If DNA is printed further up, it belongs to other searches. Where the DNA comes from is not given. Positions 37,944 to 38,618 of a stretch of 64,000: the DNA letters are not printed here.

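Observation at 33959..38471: PKD-domain operon ending in a membrane-tethered winged-helix regulator (candidate surface-sensing one-component system)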

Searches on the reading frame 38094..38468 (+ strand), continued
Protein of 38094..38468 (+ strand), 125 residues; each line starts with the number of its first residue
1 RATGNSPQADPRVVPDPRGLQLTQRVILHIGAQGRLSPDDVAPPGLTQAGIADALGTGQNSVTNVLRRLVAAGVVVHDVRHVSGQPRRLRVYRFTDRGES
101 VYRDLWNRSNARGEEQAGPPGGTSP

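Call 55: predict_structure(alignment_id=A4)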
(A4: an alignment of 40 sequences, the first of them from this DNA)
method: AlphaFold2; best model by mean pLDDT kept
length: 101 residues; sequences in the alignment: 40
mean_pLDDT: 94.6   pTM: 0.84
mean pLDDT of the five models: 94.6, 94.1, 94.1, 92.8, 92.6
residues with pLDDT >= 90: 90; 70-90: 10; 50-70: 1; < 50: 0
segments of 3 or more residues with pLDDT < 50: none
pLDDT, mean of each block of 10 residues (from residue 1): 87 97 94 98 97 98 97 97 97 88 58
secondary structure, 60 per line:
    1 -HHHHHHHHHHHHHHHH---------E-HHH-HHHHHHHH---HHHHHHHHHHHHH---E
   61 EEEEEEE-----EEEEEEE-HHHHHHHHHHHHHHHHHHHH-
elements in order: H2-17 H33-40 H44-56 E60-67 E73-79 H81-100
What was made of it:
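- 38157..38441 (+): g3 C-terminal PadR/MarR-like winged helix-turn-helix (residues 331-425): helix 1, helix 2, recognition helix, beta-hairpin wing and a C-terminal helix. AF2 pLDDT is 94.6 (call 55).
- Domain model pLDDT 94.6 (call 55).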

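Call 58: find_encoding_contigs(protein=P0013, flank=5000, max_places=1)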
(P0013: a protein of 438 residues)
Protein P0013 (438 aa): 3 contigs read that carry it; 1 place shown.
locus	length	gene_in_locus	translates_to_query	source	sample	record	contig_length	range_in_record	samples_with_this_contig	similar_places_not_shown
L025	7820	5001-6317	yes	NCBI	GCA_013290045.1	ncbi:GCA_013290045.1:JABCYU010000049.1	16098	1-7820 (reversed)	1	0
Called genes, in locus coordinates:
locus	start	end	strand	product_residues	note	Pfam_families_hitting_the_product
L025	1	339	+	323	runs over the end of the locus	PF00248:Aldo_ket_red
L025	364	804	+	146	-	PF00578:AhpC-TSA, PF08534:Redoxin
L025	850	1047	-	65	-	PF07311:Dodecin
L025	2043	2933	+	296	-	PF01175:Urocanase, PF17392:Urocanase_C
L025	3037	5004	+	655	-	PF24981:Beta-prop_ATRN-LZTR1 (faint), PF24681:Kelch_KLHDC2_KLHL20_DRC7, PF13415:Beta-prop_FBX42, PF00801:PKD (weak), PF18911:PKD_4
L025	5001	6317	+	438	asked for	PF18911:PKD_4 (weak), PF00801:PKD, PF18911:PKD_4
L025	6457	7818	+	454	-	?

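Call 59: find_encoding_contigs(protein=P0023, flank=5000, max_places=1)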
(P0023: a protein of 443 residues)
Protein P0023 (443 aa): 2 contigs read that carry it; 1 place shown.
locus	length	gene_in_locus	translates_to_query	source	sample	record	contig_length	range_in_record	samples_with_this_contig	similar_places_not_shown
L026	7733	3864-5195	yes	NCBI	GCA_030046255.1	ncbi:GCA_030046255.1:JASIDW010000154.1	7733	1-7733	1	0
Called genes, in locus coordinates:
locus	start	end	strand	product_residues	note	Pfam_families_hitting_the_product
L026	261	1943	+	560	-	PF17391:Urocanase_N, PF01175:Urocanase, PF17392:Urocanase_C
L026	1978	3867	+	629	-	PF13415:Beta-prop_FBX42 (weak), PF24981:Beta-prop_ATRN-LZTR1 (weak), PF24681:Kelch_KLHDC2_KLHL20_DRC7, PF13415:Beta-prop_FBX42 (weak), PF13418:Beta-prop_TYW4 (faint), PF00801:PKD, PF18911:PKD_4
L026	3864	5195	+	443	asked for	PF18911:PKD_4 (weak), PF00801:PKD, PF18911:PKD_4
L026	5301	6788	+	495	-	-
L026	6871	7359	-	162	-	PF00293:NUDIX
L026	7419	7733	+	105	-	?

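Call 60: find_encoding_contigs(protein=P0100, flank=5000, max_places=1)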
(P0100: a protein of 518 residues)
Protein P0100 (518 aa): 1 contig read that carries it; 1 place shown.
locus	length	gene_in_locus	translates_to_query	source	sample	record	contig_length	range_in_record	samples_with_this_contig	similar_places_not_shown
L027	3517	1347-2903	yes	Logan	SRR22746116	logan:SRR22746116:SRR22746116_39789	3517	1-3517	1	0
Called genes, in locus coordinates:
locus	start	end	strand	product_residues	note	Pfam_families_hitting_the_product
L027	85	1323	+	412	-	PF00801:PKD, PF18911:PKD_4, PF00801:PKD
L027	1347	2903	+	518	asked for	PF00801:PKD, PF18911:PKD_4 (weak), PF00801:PKD, PF18911:PKD_4 (weak)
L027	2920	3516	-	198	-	?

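Call 62: fold_search(model_id=the predicted structure, library=pdb)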
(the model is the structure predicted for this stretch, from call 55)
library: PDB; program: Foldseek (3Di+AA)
matches with E <= 10: 1450; with E <= 0.001: 2
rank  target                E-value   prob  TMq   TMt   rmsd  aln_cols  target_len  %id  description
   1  5zi8_A                7.1e-04  1.00  0.60  0.59   5.2       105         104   22  Crystal structure of the PadR-family transcriptional regulator Rv3488 of Mycobacterium tuberculosis H37Rv in complex w (released 2018-10-17)
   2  5zi8_B                9.7e-04  1.00  0.61  0.60   5.1       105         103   22  Crystal structure of the PadR-family transcriptional regulator Rv3488 of Mycobacterium tuberculosis H37Rv in complex w (released 2018-10-17)
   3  5zhc_A                1.4e-03  1.00  0.61  0.60   5.1       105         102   22  Crystal structure of the PadR-family transcriptional regulator Rv3488 of Mycobacterium tuberculosis H37Rv (released 2018-10-17)
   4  5z7b_B                1.7e-03  1.00  0.57  0.33   5.4        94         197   15  Crystal structure of the VanR transcription factor in complex with vanillate (released 2018-08-29)
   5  4l9n_B                2.0e-03  1.00  0.63  0.48   4.6       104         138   22  Crystal structure of MepR A103V mutant from multidrug resistant S. aureus clinical isolate (released 2013-09-11)
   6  3bj6_B                2.1e-03  1.00  0.65  0.45   3.8       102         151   22  Crystal structure of MarR family transcription regulator SP03579 (released 2007-12-18)
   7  3bj6_A                2.1e-03  1.00  0.65  0.45   3.8       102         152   22  Crystal structure of MarR family transcription regulator SP03579 (released 2007-12-18)
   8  5ffx_D                2.2e-03  1.00  0.68  0.51   4.0       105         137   23  S. aureus MepR G34K Mutant (released 2016-12-21)
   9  5h20                  2.2e-03  1.00  0.60  0.59   5.2        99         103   16  X-ray structure of PadR-like Transcription factor from bacteroid fragilis (released 2017-03-08)
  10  4lln_D                2.4e-03  1.00  0.69  0.52   2.7        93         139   22  Crystal structure of S. aureus MepR-DNA complex (released 2014-05-14)
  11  3q5f_B                2.4e-03  1.00  0.58  0.44   4.1        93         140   25  Crystal structure of the Salmonella transcriptional regulator SlyA in complex with DNA (released 2011-05-04)
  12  3q5f_A                2.4e-03  1.00  0.58  0.44   4.1        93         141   25  Crystal structure of the Salmonella transcriptional regulator SlyA in complex with DNA (released 2011-05-04)
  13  3fm5_B                2.5e-03  1.00  0.63  0.47   4.3        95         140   22  X-ray crystal structure of transcriptional regulator (MarR family) from Rhodococcus sp. RHA1 (released 2009-02-03)
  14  6abt_A                2.5e-03  1.00  0.63  0.65   4.2       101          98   18  Crystal structure of transcription factor from Listeria monocytogenes (released 2019-06-05)
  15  5fb2_A                2.5e-03  1.00  0.61  0.46   4.9       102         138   22  S. aureus MepR F27L Mutant bound to oligodeoxyribonucleotide (released 2016-12-14)
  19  9qbc                  2.9e-03  1.00  0.51  0.49   5.6       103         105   16  Crystal structure of Brachyspira hampsonii PadR (released 2026-03-11)
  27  3hhh_B                3.9e-03  1.00  0.66  0.65   2.9       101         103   20  Crystal structure of transcriptional regulator, a member of PadR family, from Enterococcus faecalis V583 (released 2009-06-02)
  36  3hhh_A                4.8e-03  1.00  0.63  0.63   3.1       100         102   16  Crystal structure of transcriptional regulator, a member of PadR family, from Enterococcus faecalis V583 (released 2009-06-02)
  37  5x11_C                4.8e-03  1.00  0.55  0.34   3.4        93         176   17  Crystal structure of Bacillus subtilis PadR in complex with operator DNA (released 2017-11-22)
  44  5x11_E                5.7e-03  1.00  0.58  0.35   3.2        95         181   15  Crystal structure of Bacillus subtilis PadR in complex with operator DNA (released 2017-11-22)
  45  5x11_G                5.7e-03  1.00  0.57  0.35   3.6        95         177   17  Crystal structure of Bacillus subtilis PadR in complex with operator DNA (released 2017-11-22)
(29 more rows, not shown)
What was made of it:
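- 38157..38441 (+): Foldseek top hits are PadR and MarR regulators, including DNA complexes (call 62).
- On PadR-like wHTH family (Pfam PF03551): Foldseek ranks 1-3 are Rv3488, and other PadR entries (5h20, 3hhh, 6abt, 9qbc, 5x11) are in the top 50 (call 62).
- On MarR family (PF01047 / PF12802): The domain is about 95 aa with a single C-terminal helix, against about 140 aa in MarR targets (TM-score normalised to the target is 0.44-0.52; call 62).
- Foldseek top 50 hits are almost all PadR or MarR DNA-binding regulators, including MepR-DNA, SlyA-DNA, RovA-DNA and PadR-DNA complexes (call 62).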

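Call 63: list_cluster_members(proteins=[P0005, P0006, P0012, P0013, P0014, P0023, P0044, P0100, P0097, P0036])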
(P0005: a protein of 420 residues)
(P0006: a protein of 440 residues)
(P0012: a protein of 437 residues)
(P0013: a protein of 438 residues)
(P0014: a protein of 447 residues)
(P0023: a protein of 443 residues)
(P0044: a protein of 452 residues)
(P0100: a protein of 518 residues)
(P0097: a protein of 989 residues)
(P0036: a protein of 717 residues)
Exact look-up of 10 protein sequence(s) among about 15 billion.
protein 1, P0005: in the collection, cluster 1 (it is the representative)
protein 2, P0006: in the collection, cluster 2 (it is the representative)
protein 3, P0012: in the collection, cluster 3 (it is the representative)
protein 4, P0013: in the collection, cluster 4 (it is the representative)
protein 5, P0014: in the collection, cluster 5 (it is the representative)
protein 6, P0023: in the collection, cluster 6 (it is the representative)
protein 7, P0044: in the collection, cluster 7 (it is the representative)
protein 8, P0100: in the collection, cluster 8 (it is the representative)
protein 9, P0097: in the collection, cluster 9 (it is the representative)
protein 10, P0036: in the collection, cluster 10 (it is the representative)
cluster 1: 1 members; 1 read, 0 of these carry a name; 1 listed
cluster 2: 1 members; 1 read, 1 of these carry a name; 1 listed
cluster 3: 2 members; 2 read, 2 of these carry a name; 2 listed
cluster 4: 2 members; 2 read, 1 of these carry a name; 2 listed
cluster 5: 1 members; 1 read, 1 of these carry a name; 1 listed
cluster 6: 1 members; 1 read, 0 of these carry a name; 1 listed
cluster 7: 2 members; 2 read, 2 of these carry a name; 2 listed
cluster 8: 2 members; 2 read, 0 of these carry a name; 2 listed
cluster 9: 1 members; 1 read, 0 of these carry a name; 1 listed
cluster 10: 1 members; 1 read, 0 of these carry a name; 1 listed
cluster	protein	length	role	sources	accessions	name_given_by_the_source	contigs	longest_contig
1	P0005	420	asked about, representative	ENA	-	-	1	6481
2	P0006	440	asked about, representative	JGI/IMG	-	hypothetical protein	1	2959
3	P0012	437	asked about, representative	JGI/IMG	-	PKD repeat protein/DNA-binding MarR family transcriptional regulator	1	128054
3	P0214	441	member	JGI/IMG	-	PKD repeat protein/DNA-binding MarR family transcriptional regulator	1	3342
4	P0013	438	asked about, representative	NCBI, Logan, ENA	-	-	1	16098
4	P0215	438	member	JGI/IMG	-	hypothetical protein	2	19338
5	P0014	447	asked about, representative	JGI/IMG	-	PKD repeat protein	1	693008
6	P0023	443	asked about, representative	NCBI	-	-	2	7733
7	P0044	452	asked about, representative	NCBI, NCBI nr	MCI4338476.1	MAG: PKD domain-containing protein [Thermoplasmata archaeon] | PKD domain-containing protein [Thermoplasmata archaeon]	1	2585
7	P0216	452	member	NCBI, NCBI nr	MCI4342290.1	MAG: PKD domain-containing protein [Thermoplasmata archaeon] | PKD domain-containing protein [Thermoplasmata archaeon]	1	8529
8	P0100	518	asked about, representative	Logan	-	-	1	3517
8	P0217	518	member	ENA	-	-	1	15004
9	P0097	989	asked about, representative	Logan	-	-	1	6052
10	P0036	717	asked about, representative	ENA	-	-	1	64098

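Call 78: find_encoding_contigs(protein=P0034, flank=4000, max_places=1)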
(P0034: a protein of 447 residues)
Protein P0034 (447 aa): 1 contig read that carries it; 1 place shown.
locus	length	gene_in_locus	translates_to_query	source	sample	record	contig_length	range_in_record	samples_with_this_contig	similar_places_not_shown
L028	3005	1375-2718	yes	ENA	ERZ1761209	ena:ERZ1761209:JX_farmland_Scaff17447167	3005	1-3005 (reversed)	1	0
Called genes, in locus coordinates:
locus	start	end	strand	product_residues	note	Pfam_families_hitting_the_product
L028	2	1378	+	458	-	?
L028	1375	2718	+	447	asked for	PF00801:PKD (weak), PF18911:PKD_4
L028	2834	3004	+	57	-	?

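Call 79: find_encoding_contigs(protein=P0049, flank=4000, max_places=1)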
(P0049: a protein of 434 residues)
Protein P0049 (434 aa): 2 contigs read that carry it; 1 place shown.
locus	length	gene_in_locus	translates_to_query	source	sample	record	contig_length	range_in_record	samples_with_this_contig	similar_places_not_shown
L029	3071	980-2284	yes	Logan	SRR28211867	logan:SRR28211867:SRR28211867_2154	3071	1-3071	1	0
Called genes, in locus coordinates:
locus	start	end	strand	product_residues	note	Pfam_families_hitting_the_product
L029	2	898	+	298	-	?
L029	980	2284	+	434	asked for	PF00801:PKD, PF18911:PKD_4, PF00801:PKD, PF18911:PKD_4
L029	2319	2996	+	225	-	-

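Call 80: find_encoding_contigs(protein=P0061, flank=4000, max_places=1)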
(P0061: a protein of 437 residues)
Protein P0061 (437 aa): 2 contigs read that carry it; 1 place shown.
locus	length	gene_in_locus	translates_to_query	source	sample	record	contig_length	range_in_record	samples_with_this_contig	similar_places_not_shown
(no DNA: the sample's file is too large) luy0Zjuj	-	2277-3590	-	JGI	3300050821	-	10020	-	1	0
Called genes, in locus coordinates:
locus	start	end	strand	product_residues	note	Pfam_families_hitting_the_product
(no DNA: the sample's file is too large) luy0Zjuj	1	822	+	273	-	?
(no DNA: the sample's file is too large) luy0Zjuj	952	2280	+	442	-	PF00801:PKD, PF18911:PKD_4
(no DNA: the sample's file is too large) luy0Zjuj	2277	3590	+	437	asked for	PF18911:PKD_4, PF00801:PKD, PF18911:PKD_4, PF00801:PKD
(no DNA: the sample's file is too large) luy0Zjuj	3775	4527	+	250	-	-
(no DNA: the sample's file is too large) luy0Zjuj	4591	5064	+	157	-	PF00903:Glyoxalase, PF18029:Glyoxalase_6 (weak)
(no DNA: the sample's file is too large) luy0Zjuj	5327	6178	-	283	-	-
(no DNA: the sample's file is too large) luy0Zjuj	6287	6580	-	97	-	-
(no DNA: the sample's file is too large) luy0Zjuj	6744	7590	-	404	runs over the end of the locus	PF12849:PBP_like_2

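Call 81: find_encoding_contigs(protein=P0014, flank=4000, max_places=1)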
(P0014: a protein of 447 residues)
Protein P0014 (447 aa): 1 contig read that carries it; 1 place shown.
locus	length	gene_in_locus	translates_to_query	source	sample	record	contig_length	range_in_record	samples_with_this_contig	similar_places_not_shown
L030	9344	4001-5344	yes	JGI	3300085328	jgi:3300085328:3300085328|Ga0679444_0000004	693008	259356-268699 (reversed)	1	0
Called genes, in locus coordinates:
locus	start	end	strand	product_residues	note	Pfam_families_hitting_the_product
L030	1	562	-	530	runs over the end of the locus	PF17391:Urocanase_N, PF01175:Urocanase, PF17392:Urocanase_C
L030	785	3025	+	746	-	PF00801:PKD (faint), PF18911:PKD_4 (faint)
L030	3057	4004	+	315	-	PF18911:PKD_4, PF00801:PKD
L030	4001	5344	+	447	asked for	PF00801:PKD, PF18911:PKD_4 (weak), PF00801:PKD, PF18911:PKD_4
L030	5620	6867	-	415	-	PF02746:MR_MLE_N, PF13378:MR_MLE_C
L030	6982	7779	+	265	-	PF01904:DUF72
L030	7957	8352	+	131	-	-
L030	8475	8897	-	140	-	-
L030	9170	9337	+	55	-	-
